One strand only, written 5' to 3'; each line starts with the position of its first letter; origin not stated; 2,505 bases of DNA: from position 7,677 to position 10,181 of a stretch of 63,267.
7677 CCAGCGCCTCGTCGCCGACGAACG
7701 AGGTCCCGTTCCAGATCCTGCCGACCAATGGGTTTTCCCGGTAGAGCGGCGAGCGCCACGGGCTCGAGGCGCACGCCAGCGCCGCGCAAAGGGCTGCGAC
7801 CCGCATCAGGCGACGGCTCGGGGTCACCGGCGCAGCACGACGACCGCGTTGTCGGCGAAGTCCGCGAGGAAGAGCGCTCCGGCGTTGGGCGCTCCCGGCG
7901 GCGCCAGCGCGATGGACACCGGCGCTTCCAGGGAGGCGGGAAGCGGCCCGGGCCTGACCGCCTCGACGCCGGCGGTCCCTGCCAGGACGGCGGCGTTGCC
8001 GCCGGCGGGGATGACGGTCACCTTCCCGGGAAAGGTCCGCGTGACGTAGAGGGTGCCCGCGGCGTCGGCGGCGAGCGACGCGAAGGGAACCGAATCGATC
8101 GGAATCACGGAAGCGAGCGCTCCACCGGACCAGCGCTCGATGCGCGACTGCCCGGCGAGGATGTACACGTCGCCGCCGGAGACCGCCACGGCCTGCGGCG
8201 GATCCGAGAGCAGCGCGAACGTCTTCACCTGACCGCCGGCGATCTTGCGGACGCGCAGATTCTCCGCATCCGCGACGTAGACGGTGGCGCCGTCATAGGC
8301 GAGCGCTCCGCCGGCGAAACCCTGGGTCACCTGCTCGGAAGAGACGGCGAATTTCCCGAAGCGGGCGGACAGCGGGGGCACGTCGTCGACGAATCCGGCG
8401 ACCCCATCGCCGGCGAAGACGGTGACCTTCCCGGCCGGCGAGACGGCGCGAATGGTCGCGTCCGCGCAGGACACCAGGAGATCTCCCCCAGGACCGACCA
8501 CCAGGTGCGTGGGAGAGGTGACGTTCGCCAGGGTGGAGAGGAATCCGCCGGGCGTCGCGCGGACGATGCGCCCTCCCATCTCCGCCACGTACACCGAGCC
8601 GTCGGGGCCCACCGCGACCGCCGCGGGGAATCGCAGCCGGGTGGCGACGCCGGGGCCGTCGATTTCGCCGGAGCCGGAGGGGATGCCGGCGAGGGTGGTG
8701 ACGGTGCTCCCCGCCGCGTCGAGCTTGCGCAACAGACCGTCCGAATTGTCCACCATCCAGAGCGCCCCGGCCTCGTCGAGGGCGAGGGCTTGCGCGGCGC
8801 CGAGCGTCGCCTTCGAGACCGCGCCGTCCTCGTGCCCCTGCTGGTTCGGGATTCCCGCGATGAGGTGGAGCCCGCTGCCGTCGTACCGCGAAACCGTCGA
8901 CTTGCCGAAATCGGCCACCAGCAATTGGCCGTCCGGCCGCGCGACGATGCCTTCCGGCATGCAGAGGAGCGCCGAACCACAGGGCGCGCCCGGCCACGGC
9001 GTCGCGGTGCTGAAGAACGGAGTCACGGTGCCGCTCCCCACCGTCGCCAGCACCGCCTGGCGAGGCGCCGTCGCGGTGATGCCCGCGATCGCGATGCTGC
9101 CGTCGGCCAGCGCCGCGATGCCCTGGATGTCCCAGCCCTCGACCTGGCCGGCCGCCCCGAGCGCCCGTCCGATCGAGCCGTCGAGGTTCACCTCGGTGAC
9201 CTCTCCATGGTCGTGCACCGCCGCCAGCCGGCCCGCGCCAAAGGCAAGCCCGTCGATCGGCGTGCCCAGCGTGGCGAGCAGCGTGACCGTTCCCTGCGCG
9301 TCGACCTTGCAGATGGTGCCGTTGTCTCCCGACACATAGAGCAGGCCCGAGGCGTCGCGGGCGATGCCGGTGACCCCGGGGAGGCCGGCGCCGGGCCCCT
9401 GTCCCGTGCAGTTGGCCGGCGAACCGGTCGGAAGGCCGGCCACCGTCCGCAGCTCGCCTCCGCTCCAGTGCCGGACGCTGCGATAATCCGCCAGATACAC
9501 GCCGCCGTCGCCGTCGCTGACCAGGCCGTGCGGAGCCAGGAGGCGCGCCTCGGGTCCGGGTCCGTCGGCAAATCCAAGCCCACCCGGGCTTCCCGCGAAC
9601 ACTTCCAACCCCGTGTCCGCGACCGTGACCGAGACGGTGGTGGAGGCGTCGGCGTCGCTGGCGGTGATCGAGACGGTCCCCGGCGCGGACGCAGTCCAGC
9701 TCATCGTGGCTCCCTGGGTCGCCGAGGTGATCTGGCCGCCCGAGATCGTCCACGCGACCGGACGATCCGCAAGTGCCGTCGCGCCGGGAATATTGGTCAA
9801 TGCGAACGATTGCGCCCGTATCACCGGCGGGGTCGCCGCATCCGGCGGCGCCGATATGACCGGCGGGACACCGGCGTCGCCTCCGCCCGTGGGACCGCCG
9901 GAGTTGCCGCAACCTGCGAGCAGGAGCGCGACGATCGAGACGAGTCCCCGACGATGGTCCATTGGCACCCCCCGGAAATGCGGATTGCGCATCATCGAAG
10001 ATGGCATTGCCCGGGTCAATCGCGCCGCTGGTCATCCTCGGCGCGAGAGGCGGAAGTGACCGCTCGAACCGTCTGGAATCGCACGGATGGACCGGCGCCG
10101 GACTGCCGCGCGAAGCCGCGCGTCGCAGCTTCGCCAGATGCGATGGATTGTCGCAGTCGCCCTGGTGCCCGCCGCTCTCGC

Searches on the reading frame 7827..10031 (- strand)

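Call 56: search_protein_families(library=pfam, proteins=[window:7827-10031:-], max_evalue=0.00001)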
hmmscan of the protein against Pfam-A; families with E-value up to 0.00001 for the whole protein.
window:7827-10031:- (735 aa): 2 families
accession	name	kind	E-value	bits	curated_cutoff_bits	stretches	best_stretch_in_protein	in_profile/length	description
PF01436.27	NHL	-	2.5e-15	56.1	20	0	356-383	1-28/28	NHL repeat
PF25021.1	TEN_NHL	-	8.5e-14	51.7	27.1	0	458-504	22-67/357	Teneurin NHL domain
